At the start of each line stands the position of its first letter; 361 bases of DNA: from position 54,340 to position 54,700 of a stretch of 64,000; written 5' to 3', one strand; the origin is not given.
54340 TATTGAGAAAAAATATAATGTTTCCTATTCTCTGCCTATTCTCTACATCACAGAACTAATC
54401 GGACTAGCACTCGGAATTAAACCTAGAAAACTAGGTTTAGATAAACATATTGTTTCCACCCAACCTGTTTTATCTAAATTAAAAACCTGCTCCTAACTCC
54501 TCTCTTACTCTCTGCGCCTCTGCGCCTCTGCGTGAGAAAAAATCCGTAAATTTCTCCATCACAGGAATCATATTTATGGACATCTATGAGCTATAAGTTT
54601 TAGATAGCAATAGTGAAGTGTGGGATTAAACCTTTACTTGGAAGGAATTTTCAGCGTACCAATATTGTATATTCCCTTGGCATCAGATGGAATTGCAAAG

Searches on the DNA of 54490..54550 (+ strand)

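Call 44: search_dna_similar(query=window:54490-54550:+, collection=plasmids, mode=distant, max_evalue=0.01, max_rows=40)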
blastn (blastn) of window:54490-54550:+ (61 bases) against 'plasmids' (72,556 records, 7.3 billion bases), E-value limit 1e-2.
Records with a match: 19; places in all: 25; records where one place covers at least 80% of the query: 1.
Best place of each record, by identity: 95-99% 3; 90-95% 10; 80-90% 6.
By first word of the organism name: Sphingobium 9; Nostoc 5; Aphanizomenonaceae 1; Scytonema 1; Aulosira 1; Anabaena 1; Candidatus 1.
By predicted mobility (MOB-suite, as given by PLSDB): non-mobilizable 15; conjugative 4.
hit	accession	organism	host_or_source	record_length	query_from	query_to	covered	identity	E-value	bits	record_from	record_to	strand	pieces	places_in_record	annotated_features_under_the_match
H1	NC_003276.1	Nostoc sp. PCC 7120 = FACHB-418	-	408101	7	59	87%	82.8%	6e-5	52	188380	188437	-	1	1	none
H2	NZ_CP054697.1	Nostoc edaphicum CCNP1411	-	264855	9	52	72%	90.9%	3e-8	63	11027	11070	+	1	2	none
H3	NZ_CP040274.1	Nostoc sp. C052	Blasia pusilla,pure culture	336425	7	53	77%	80.9%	9e-3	46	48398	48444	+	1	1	none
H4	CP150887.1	Aphanizomenonaceae cyanobacterium TIOX110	-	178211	13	55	70%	86.4%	2e-4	50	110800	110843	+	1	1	Rpn family recombination-promoting nuclease/putative transposase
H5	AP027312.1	Sphingobium sp. TomMM7A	-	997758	19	55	61%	91.9%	2e-5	55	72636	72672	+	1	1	none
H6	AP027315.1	Sphingobium sp. TomMM15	-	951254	19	55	61%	91.9%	2e-5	55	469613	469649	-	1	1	none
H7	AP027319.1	Sphingobium sp. TomTYG42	-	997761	19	55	61%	91.9%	2e-5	55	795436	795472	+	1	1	none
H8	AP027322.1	Sphingobium sp. TomTYG43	-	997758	19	55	61%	91.9%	2e-5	55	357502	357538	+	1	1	none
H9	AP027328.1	Sphingobium sp. TomTYG64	-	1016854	19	55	61%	91.9%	2e-5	55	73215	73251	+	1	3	none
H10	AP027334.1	Sphingobium sp. TomTYG71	-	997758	19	55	61%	91.9%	2e-5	55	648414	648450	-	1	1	none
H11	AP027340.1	Sphingobium sp. TomTYG73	-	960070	19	55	61%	91.9%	2e-5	55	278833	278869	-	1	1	none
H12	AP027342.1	Sphingobium sp. TomTYG74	-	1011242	19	55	61%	91.9%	2e-5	55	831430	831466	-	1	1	none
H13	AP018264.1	Scytonema sp. NIES-4073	-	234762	20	53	56%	94.1%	2e-5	54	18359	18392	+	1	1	none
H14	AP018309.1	Aulosira laxa NIES-50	-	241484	21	56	59%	88.9%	7e-4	48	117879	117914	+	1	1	none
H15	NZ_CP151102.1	Nostoc sp. UHCC 0302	isolated culture,lake sediment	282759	13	48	59%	88.9%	7e-4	48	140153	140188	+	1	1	none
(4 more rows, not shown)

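Call 73: get_annotated_region(hit=H1, flank=1500)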
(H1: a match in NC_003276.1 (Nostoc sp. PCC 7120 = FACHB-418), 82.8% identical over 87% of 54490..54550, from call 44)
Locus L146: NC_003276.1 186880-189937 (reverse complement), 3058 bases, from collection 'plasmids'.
description: Nostoc sp. PCC 7120 = FACHB-418 plasmid pCC7120alpha, complete sequence
organism: Nostoc sp. PCC 7120 = FACHB-418 (NCBI taxid 103690)
taxonomy: Bacteria; Cyanobacteriota; Cyanophyceae; Nostocales; Nostocaceae; Nostoc; Nostoc sp. PCC 7120 = FACHB-418
host: -; source: -; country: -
typing (MOB-suite, as given by PLSDB): conjugative; relaxase MOBV; mating-pair formation MPF_T
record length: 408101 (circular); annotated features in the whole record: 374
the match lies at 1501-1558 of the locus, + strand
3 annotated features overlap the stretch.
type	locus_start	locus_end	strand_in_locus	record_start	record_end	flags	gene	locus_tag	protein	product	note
CDS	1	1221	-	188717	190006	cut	-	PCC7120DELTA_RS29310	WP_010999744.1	AAA-like domain-containing protein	-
CDS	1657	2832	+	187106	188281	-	-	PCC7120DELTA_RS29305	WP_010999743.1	hypothetical protein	-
CDS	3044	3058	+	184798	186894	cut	-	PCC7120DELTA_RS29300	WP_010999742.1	hypothetical protein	-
